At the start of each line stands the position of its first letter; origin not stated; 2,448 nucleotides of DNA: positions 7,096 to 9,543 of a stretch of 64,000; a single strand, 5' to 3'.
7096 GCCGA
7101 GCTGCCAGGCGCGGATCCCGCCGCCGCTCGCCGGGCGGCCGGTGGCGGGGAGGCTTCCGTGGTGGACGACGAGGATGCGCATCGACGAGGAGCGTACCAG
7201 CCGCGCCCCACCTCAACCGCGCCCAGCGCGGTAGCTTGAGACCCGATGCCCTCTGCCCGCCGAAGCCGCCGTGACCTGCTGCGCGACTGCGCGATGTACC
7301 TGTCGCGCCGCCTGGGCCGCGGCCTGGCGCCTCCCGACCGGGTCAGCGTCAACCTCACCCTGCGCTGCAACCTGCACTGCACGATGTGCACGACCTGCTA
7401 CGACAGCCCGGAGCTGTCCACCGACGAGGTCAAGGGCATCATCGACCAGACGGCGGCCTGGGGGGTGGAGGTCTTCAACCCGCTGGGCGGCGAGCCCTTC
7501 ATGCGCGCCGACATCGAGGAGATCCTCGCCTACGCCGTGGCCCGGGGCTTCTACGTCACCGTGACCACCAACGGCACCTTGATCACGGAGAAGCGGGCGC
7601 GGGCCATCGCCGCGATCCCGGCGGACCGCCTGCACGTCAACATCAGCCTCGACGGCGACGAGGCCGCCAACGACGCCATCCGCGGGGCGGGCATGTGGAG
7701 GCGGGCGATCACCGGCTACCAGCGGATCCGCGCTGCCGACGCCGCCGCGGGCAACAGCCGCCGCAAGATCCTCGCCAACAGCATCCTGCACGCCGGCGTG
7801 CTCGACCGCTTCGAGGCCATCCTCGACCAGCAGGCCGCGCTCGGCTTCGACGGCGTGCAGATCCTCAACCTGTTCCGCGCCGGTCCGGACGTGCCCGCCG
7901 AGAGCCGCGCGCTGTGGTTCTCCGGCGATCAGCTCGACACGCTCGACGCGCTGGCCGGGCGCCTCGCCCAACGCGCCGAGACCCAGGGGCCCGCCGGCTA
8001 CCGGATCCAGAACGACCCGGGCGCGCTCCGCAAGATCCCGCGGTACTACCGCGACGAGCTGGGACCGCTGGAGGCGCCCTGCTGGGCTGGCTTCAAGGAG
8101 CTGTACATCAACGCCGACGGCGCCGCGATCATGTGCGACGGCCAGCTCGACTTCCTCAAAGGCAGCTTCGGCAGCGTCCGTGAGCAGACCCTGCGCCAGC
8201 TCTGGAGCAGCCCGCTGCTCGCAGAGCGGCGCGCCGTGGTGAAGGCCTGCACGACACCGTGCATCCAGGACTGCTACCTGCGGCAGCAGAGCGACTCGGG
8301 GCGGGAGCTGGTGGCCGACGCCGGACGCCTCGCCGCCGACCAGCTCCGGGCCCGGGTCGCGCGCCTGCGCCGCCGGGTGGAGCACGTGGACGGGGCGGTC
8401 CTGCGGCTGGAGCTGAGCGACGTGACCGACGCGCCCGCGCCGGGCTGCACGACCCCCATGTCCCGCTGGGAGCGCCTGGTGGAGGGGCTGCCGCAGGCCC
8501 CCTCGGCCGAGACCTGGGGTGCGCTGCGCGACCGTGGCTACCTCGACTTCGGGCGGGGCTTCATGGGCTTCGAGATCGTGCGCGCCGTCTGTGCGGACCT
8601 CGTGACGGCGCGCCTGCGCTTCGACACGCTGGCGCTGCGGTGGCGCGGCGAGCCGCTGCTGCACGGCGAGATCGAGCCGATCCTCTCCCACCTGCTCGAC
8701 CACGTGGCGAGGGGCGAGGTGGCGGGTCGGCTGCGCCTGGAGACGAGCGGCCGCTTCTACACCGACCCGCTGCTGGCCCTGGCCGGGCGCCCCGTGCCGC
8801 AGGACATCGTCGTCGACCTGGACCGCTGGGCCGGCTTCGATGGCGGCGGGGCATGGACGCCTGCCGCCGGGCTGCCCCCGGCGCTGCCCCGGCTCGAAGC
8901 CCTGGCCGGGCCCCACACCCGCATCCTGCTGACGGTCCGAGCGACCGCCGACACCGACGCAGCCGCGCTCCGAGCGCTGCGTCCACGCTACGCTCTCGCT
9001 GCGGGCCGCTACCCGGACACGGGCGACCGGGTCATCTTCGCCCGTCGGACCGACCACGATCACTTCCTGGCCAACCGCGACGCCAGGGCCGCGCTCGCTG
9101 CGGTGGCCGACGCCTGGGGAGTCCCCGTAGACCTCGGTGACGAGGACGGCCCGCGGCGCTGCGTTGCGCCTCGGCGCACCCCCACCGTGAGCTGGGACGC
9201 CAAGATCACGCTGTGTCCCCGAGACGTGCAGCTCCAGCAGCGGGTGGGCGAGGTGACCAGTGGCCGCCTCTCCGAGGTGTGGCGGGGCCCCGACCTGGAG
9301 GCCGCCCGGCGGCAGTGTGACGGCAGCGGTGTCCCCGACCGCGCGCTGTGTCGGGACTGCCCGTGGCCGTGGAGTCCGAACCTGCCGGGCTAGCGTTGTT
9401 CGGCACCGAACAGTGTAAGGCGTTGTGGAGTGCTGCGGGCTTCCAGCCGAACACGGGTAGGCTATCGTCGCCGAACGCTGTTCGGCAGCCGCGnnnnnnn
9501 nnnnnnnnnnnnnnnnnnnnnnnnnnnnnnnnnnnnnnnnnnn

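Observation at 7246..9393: Tandemly duplicated radical-SAM/SPASM protein whose second half has lost the [4Fe-4S]-binding CxxxCxxC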

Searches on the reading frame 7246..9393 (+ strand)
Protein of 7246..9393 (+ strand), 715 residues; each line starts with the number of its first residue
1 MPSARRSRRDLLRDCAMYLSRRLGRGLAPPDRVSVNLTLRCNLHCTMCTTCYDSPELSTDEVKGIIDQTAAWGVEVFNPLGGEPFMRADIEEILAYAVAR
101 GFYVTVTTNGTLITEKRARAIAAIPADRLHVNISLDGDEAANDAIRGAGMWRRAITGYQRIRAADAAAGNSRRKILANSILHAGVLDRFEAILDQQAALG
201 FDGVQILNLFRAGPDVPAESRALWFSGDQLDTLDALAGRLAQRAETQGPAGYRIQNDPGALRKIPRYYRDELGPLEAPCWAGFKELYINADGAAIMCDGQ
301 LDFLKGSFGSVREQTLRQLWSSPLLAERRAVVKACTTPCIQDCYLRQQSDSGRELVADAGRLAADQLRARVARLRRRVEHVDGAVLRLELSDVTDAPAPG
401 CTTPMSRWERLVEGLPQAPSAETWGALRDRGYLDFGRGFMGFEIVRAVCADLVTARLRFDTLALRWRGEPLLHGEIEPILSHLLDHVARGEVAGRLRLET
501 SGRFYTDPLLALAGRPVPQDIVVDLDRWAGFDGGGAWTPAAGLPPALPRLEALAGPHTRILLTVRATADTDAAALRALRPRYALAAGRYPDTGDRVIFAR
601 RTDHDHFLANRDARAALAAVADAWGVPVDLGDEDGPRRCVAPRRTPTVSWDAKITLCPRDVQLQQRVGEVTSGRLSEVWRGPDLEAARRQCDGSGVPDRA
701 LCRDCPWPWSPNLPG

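Call 5: search_protein_families(library=pfam, proteins=[window:7246-9393:+], max_evalue=1)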
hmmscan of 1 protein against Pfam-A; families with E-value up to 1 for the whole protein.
window:7246-9393:+ (715 aa): 3 families
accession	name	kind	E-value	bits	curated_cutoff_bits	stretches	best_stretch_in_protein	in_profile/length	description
PF04055.27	Radical_SAM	-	1.4e-17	64.8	29.5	1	35-164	1-139/166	Radical SAM superfamily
PF13186.11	SPASM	-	1.2e-16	61.2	21.5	2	279-343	1-66/67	Iron-sulfur cluster-binding domain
PF04366.17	Ysc84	-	0.18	12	25.1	1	90-117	62-89/127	Las17-binding protein actin regulator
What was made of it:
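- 7348..7737 (+): N-half radical SAM core (Pfam stretch, residues 35-164), with GGE 81-83, TNGT 108-111 and SLDG 134-137. Pfam PF04055 E 1.4e-17 (call 5).
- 8080..8274 (+): N-half SPASM-type extension (residues 279-343) with five invariant Cys: C279-X12-G-X4-C297 ... C335-X3-C339-X3-C343. Pfam PF13186 stretch 279-343 (call 5).
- On Radical SAM superfamily (N-half): 64.8 bits against 29.5 (call 5).
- On SPASM domain (PF13186 / TIGR04085): 61.2 bits against 21.5 over two stretches (call 5).
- On RRE-dependent RiPP maturase: No PqqD or RRE family at E<=1 (call 5).
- Checked: Pfam gives Radical_SAM 35-164 (E 1.4e-17, 64.8 bits against a cut-off of 29.5) and SPASM with two stretches (61.2 bits against 21.5) (call 5).
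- Pfam Radical_SAM and SPASM score above their cut-offs (call 5).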

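Call 6: search_protein_families(library=ncbifam, proteins=[window:7246-9393:+], max_evalue=1)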
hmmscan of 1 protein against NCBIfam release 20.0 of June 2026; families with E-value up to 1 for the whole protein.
window:7246-9393:+ (715 aa): 63 families (the best 25 are shown)
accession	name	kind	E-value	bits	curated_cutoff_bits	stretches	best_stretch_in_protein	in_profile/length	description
TIGR03962.1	mycofact_rSAM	equivalog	5.1e-28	98.2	265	1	22-196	3-176/339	mycofactocin radical SAM maturase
TIGR04546.1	rSAM_ahbC_deAc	equivalog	3e-24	85.5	650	1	33-165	41-176/390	12,18-didecarboxysiroheme deacetylase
TIGR04051.1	rSAM_NirJ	equivalog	1.2e-23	83.7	515.45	1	34-169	5-143/354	heme d1 biosynthesis radical SAM protein NirJ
TIGR04347.1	pseudo_SAM_Halo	equivalog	3.9e-23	82.4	525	1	33-168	40-178/390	TIGR04347 family pseudo-SAM/SPASM protein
TIGR04545.1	rSAM_ahbD_hemeb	equivalog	3.1e-22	79.5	500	1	34-321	3-287/339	heme b synthase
NF049973.1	radical_Rv1681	equivalog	4.9e-22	78.3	380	1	31-162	72-207/326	Rv1681 family radical SAM protein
TIGR02109.1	PQQ_syn_pqqE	equivalog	1.1e-21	77.2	381.35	1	28-322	4-282/358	pyrroloquinoline quinone biosynthesis protein PqqE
TIGR04055.1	rSAM_NirJ2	equivalog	5.7e-21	75.4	500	1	33-164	2-136/326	putative heme d1 biosynthesis radical SAM protein NirJ2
TIGR04054.1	rSAM_NirJ1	equivalog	8.8e-21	73.9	650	1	33-167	38-175/387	putative heme d1 biosynthesis radical SAM protein NirJ1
NF045574.1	sacti_mat_StsB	exception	2.9e-20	72.6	625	2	35-159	100-226/466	StsB family radical SAM/SPASM domain sactipeptide maturase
TIGR04317.1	W_rSAM_matur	equivalog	3.1e-20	72.6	380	2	32-210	5-185/349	tungsten cofactor oxidoreductase radical SAM maturase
NF050035.1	rSAM_WgK_link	exception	3e-18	66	650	1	30-161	8-143/367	radical SAM/SPASM peptide maturase WgkB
TIGR04103.1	rSAM_nif11_3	equivalog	1.2e-17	63.6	725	1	36-319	10-286/412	nif11-class peptide radical SAM maturase 3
TIGR04250.1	SCM_rSAM_ScmE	equivalog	1.4e-17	63.7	400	1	30-166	2-142/358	SynChlorMet cassette radical SAM/SPASM protein ScmE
TIGR02668.1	moaA_archaeal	equivalog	3.9e-17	62.2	325.25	1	33-157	12-139/303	GTP 3',8-cyclase MoaA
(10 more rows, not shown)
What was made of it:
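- On Named rSAM equivalogs (MftC, PqqE, NirJ, AhbC/AhbD, W-cofactor maturase, HpnH): All others are 5-10 fold below their cut-offs (call 6).
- On TIGR04347 pseudo-SAM/SPASM: 82.4 bits, on residues 33-168 of the intact half (call 6).
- Closest known: NCBIfam TIGR04347 'pseudo-SAM/SPASM protein'. Same: Both models give partial hits (call 6).
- The best NCBIfam partial hit is the mycofactocin maturase, at 98 bits (call 6). All peptide-maturase equivalog cut-offs are missed by a wide margin (call 6). NCBIfam partial matches of the N-half core: AhbC 85 bits, NirJ 84, AhbD 79.5, PqqE 77 (call 6).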

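Call 11: find_homologous_proteins(query=window:7246-9390:+)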
Query window:7246-9390:+ (715 aa): 332 proteins with E <= 0.001 among 8000 candidates; the best 120 are listed.
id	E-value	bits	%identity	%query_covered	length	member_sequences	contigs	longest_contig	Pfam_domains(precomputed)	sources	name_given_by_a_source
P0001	0.0e+0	1631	100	100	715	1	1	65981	PF13186.12,PF04055.28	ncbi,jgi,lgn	-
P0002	0.0e+0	1408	86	100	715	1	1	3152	PF13186.12,PF04055.28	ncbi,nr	ncbi:MAG: radical SAM protein [Deltaproteobacteria bacterium]|nr:MAG: radical SAM protein [Deltaprot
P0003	0.0e+0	1155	74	99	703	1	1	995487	PF13186.12,PF04055.28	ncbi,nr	ncbi:MAG: SPASM domain-containing protein [Alphaproteobacteria bacterium]|nr:SPASM domain-containing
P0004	0.0e+0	1101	72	100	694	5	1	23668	PF13186.12,PF04055.28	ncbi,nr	ncbi:SPASM domain-containing protein [Myxococcota bacterium]|nr:SPASM domain-containing protein [Myx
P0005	0.0e+0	1088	71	99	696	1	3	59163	PF13186.12,PF04055.28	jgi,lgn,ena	-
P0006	0.0e+0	1073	70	99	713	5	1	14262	PF13186.12,PF04055.28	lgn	-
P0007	0.0e+0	1043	69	99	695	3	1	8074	PF13186.12,PF04055.28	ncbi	-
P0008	1.2e-293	994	66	99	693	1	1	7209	PF13186.12,PF04055.28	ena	-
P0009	4.0e-293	992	68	97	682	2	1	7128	PF13186.12,PF04055.28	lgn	-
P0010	1.3e-291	987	67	99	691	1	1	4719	PF13186.12,PF04055.28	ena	-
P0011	4.4e-290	982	65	99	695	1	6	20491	PF13186.12,PF04055.28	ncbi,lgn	-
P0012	2.7e-288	976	64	99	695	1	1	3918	PF13186.12,PF04055.28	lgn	-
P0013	5.2e-286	969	64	99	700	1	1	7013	PF13186.12,PF04055.28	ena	-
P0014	1.2e-284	964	64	99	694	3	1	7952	PF13186.12,PF04055.28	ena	-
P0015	1.3e-283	961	64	97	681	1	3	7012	PF13186.12,PF04055.28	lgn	-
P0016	1.5e-283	961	64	99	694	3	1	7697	PF13186.12,PF04055.28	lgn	-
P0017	6.5e-283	959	64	99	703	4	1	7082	PF13186.12,PF04055.28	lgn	-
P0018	6.7e-283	959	63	99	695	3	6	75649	PF13186.12,PF04055.28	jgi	-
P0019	3.1e-282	956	62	99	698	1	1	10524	PF13186.12,PF04055.28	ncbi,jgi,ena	-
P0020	4.0e-282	956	65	98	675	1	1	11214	PF13186.12,PF04055.28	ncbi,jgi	ncbi:MAG: MoaA/NifB/PqqE/SkfB family radical SAM enzyme [Myxococcota bacterium]|jgi:MoaA/NifB/PqqE/S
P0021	7.5e-282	955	64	99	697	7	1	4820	PF13186.12,PF04055.28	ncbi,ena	-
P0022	2.2e-281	954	63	99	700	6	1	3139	PF13186.12,PF04055.28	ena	-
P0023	1.8e-280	951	64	98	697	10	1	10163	PF13186.12,PF04055.28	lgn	-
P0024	2.0e-280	950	66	99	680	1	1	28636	PF13186.12,PF04055.28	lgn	-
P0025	3.2e-280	950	64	98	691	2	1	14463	PF13186.12,PF04055.28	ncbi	-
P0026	4.2e-280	949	63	99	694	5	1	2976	PF13186.12,PF04055.28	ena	-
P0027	1.4e-279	948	65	99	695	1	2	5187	PF13186.12,PF04055.28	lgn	-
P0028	4.1e-279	946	64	99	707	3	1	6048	PF13186.12,PF04055.28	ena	-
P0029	5.6e-279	946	64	99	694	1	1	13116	PF13186.12,PF04055.28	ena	-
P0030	1.3e-278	944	65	99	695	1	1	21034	PF13186.12,PF04055.28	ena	-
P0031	1.5e-278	944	63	99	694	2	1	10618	PF13186.12,PF04055.28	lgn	-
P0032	1.2e-277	941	63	99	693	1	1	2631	PF13186.12,PF04055.28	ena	-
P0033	5.2e-277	939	61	99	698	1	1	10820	PF13186.12,PF04055.28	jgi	-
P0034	2.5e-276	937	65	98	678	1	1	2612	PF13186.12,PF04055.28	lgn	-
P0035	3.3e-275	933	62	99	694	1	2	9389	PF13186.12,PF04055.28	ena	-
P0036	5.5e-275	932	65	98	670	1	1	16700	PF13186.12,PF04055.28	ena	-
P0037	1.1e-273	928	65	98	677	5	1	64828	PF13186.12,PF04055.28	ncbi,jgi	jgi:MoaA/NifB/PqqE/SkfB family radical SAM enzyme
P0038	2.1e-273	927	63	99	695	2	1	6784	PF13186.12,PF04055.28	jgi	jgi:MoaA/NifB/PqqE/SkfB family radical SAM enzyme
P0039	5.1e-273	926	62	98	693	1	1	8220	PF13186.12,PF04055.28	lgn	-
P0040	6.2e-273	926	60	98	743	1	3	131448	PF13186.12,PF04055.28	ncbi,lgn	-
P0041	3.1e-272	923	63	99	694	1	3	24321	PF13186.12,PF04055.28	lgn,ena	-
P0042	4.3e-272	923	63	98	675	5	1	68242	PF13186.12,PF04055.28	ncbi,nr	ncbi:MAG: SPASM domain-containing protein [Myxococcota bacterium]|nr:SPASM domain-containing protein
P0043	5.3e-272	923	63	98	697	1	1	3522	PF13186.12,PF04055.28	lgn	-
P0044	9.3e-272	922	61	97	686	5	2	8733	PF13186.12,PF04055.28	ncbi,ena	-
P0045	1.2e-271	921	65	98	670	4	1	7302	PF13186.12,PF04055.28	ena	-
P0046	2.2e-271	921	62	97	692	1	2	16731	PF13186.12,PF04055.28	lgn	-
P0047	2.4e-271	920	63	99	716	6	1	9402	PF13186.12,PF04055.28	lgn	-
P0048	7.0e-271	919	62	97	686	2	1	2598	PF13186.12,PF04055.28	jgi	jgi:MoaA/NifB/PqqE/SkfB family radical SAM enzyme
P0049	4.4e-270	916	61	97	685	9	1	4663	PF13186.12,PF04055.28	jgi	jgi:MoaA/NifB/PqqE/SkfB family radical SAM enzyme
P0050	4.7e-270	916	64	97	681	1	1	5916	PF13186.12,PF04055.28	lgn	-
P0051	2.4e-269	914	64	98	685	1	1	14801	PF13186.12,PF04055.28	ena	-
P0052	2.5e-269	914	60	99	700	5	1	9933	PF13186.12,PF04055.28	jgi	jgi:MoaA/NifB/PqqE/SkfB family radical SAM enzyme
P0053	3.1e-269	913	62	97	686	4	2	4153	PF13186.12,PF04055.28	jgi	jgi:MoaA/NifB/PqqE/SkfB family radical SAM enzyme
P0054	6.4e-269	912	62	98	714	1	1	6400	PF13186.12,PF04055.28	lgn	-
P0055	1.0e-268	912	63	99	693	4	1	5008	PF13186.12,PF04055.28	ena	-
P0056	1.1e-268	912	63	99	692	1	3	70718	PF13186.12,PF04055.28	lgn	-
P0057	6.3e-266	902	60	99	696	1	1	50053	PF13186.12,PF04055.28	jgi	jgi:MoaA/NifB/PqqE/SkfB family radical SAM enzyme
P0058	3.3e-264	897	63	98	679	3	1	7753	PF13186.12,PF04055.28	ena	-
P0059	1.3e-263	895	62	97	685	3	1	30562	PF13186.12,PF04055.28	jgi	-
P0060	2.5e-262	891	61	97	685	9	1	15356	PF13186.12,PF04055.28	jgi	jgi:MoaA/NifB/PqqE/SkfB family radical SAM enzyme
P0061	9.3e-261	885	60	99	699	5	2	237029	PF13186.12,PF04055.28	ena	-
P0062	1.8e-260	884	59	99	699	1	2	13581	PF13186.12,PF04055.28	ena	-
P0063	1.2e-259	882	61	98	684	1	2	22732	PF13186.12,PF04055.28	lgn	-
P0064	1.5e-259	881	60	98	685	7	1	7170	PF13186.12,PF04055.28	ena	-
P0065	1.7e-255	868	62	99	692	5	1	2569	PF13186.12,PF04055.28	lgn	-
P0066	2.6e-255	867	58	98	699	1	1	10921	PF13186.12,PF04055.28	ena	-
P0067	4.0e-255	867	61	97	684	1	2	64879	PF13186.12,PF04055.28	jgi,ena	-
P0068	1.1e-254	865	60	97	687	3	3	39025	PF13186.12,PF04055.28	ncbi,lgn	-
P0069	9.2e-252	856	57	98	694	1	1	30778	PF13186.12,PF04055.28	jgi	jgi:MoaA/NifB/PqqE/SkfB family radical SAM enzyme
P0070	1.1e-250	852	58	93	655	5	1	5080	PF13186.12,PF04055.28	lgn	-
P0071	2.6e-250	851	59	99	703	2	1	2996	PF13186.12,PF04055.28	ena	-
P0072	3.3e-250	851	57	99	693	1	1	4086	PF13186.12,PF04055.28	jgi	jgi:MoaA/NifB/PqqE/SkfB family radical SAM enzyme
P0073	3.9e-250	850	59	93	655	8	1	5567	PF13186.12,PF04055.28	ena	-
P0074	7.3e-250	849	58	99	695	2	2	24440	PF13186.12,PF04055.28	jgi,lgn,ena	-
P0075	2.0e-247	841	57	99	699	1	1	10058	PF13186.12,PF04055.28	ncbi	-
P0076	2.6e-247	841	57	99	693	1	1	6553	PF13186.12,PF04055.28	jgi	jgi:MoaA/NifB/PqqE/SkfB family radical SAM enzyme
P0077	1.1e-245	836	57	99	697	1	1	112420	PF13186.12,PF04055.28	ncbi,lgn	-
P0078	1.2e-243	829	59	97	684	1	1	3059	PF13186.12,PF04055.28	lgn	-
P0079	1.9e-242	825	58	93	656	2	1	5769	PF13186.12,PF04055.28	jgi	-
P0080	4.3e-242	824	59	94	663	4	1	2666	PF13186.12,PF04055.28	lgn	-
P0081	2.9e-240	818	58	93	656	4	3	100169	PF13186.12,PF04055.28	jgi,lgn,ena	-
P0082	1.7e-239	815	59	94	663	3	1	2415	PF13186.12,PF04055.28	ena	-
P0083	8.4e-239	813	60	92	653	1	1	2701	PF13186.12,PF04055.28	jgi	jgi:MoaA/NifB/PqqE/SkfB family radical SAM enzyme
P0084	5.0e-236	804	60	92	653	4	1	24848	PF13186.12,PF04055.28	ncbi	-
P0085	8.4e-236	803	56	94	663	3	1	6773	PF13186.12,PF04055.28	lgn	-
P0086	2.3e-235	801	59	92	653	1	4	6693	PF13186.12,PF04055.28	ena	-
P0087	4.4e-235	801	57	94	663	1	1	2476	PF13186.12,PF04055.28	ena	-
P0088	2.0e-233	795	58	93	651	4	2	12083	PF13186.12,PF04055.28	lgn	-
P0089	6.0e-233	793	57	93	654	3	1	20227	PF13186.12,PF04055.28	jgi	jgi:MoaA/NifB/PqqE/SkfB family radical SAM enzyme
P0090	6.9e-233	793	57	94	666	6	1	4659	PF13186.12,PF04055.28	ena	-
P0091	7.2e-233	793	64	80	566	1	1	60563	PF13186.12,PF04055.28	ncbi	-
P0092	1.9e-232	792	58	92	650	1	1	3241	PF13186.12,PF04055.28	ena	-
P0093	5.9e-232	790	58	92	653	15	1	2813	PF13186.12,PF04055.28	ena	-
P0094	6.6e-232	790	57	94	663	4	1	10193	PF13186.12,PF04055.28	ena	-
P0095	7.4e-232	790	58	93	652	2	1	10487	PF13186.12,PF04055.28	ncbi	-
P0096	1.1e-229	783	56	93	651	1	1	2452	PF13186.12,PF04055.28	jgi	jgi:MoaA/NifB/PqqE/SkfB family radical SAM enzyme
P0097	1.9e-229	782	55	97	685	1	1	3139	PF13186.12,PF04055.28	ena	-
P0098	4.8e-229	781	55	99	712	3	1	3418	PF13186.12,PF04055.28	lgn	-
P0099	1.8e-228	779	56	93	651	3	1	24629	PF13186.12,PF04055.28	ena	-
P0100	7.7e-226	770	57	93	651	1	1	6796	PF13186.12,PF04055.28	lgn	-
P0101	2.9e-223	761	50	98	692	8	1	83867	PF13186.12,PF04055.28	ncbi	ncbi:MAG: SPASM domain-containing protein [Myxococcota bacterium]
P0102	3.3e-220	751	53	97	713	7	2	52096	PF13186.12,PF04055.28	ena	-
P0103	1.1e-219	750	55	93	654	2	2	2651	PF13186.12,PF04055.28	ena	-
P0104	7.4e-219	747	57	89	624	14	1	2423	PF13186.12,PF04055.28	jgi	jgi:MoaA/NifB/PqqE/SkfB family radical SAM enzyme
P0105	1.2e-218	746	56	92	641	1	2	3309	PF13186.12,PF04055.28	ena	-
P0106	7.0e-218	744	53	98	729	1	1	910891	PF13186.12,PF04055.28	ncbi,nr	ncbi:MAG: radical SAM protein [Alphaproteobacteria bacterium]|nr:radical SAM protein [Alphaproteobac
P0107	2.6e-217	742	57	88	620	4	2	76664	PF13186.12,PF04055.28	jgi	jgi:MoaA/NifB/PqqE/SkfB family radical SAM enzyme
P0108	5.7e-217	741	57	89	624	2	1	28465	PF13186.12,PF04055.28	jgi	-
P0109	2.6e-216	738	57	88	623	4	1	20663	PF13186.12,PF04055.28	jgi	-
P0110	2.0e-214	732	53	98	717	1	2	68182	PF13186.12,PF04055.28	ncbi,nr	ncbi:MAG: radical SAM protein [Alphaproteobacteria bacterium]|nr:radical SAM protein [Alphaproteobac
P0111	3.2e-214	732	51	98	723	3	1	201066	PF13186.12,PF04055.28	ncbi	-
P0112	3.7e-214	731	52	97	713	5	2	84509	PF13186.12,PF04055.28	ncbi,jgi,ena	-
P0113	7.0e-214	730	50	99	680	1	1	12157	PF13186.12,PF04055.28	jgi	jgi:MoaA/NifB/PqqE/SkfB family radical SAM enzyme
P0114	6.7e-213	727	61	84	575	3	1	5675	PF13186.12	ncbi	ncbi:MAG: MoaA/NifB/PqqE/SkfB family radical SAM enzyme, partial [Myxococcota bacterium]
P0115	9.5e-212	723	51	98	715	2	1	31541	PF13186.12,PF04055.28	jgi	-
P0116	1.2e-211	723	49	98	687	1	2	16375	PF13186.12,PF04055.28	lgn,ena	-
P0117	3.5e-211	721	51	98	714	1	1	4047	PF13186.12,PF04055.28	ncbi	-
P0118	6.8e-211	721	50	98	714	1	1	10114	PF13186.12,PF04055.28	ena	-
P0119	1.6e-209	716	52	98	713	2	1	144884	PF13186.12,PF04055.28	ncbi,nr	ncbi:MAG TPA: SPASM domain-containing protein [Myxococcota bacterium]|nr:SPASM domain-containing pro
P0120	1.8e-209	716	55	89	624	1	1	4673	PF13186.12,PF04055.28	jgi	-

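Call 18: find_encoding_contigs(protein=P0003, flank=8000, max_places=2)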
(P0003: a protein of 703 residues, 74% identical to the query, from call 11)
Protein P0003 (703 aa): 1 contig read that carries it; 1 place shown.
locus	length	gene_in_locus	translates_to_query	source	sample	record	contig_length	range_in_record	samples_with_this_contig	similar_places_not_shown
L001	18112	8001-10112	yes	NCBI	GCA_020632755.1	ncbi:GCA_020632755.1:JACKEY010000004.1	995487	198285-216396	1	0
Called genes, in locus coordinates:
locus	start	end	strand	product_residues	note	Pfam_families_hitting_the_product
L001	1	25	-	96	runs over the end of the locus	-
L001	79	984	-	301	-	PF01370:Epimerase, PF08338:DUF1731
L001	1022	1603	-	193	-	PF10502:Peptidase_S26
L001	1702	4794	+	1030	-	PF00801:PKD, PF18911:PKD_4, PF05345:He_PIG (weak)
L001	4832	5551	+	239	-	PF00795:CN_hydrolase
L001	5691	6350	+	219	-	-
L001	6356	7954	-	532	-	PF24161:CCDC39 (faint)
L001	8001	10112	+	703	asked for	PF04055:Radical_SAM, PF13186:SPASM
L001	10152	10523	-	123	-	PF00011:HSP20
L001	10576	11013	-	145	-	PF00011:HSP20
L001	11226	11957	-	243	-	PF01168:Ala_racemase_N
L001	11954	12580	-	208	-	PF02545:Maf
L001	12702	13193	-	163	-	-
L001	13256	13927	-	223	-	PF00300:His_Phos_1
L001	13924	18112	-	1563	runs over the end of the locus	PF21073:GDH_HM1 (weak), PF21076:GDH_ACT2 (weak), PF21077:GDH_ACT3 (weak), PF21078:GDH_HM3, PF05088:Bac_GDH_CD, PF21074:GDH_C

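Call 19: find_encoding_contigs(protein=P0061, flank=8000, max_places=2)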
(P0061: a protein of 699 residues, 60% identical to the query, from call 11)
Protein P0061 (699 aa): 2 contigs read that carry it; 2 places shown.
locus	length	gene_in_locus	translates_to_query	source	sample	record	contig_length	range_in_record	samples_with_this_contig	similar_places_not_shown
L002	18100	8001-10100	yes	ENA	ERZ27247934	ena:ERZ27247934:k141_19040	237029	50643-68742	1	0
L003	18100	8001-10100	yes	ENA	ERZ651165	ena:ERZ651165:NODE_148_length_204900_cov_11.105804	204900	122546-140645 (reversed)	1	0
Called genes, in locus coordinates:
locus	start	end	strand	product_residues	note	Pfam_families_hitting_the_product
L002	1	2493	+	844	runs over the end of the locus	PF00069:Pkinase (weak), PF07714:PK_Tyr_Ser-Thr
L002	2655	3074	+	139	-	PF00334:NDK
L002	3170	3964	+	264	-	-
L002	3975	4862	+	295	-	PF01370:Epimerase, PF08338:DUF1731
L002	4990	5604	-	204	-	PF10502:Peptidase_S26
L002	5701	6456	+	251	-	PF00795:CN_hydrolase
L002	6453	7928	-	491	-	-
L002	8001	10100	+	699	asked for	PF04055:Radical_SAM, PF13186:SPASM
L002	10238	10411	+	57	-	PF04964:Flp_Fap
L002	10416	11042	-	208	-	PF01113:DapB_N (faint), PF05173:DapB_C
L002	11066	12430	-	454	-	-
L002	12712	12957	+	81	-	-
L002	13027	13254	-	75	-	PF19451:DUF5989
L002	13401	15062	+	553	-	PF01839:FG-GAP (faint), PF13517:FG-GAP_3, PF07593:UnbV_ASPIC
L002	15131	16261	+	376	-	PF00691:OmpA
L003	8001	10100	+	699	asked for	PF04055:Radical_SAM, PF13186:SPASM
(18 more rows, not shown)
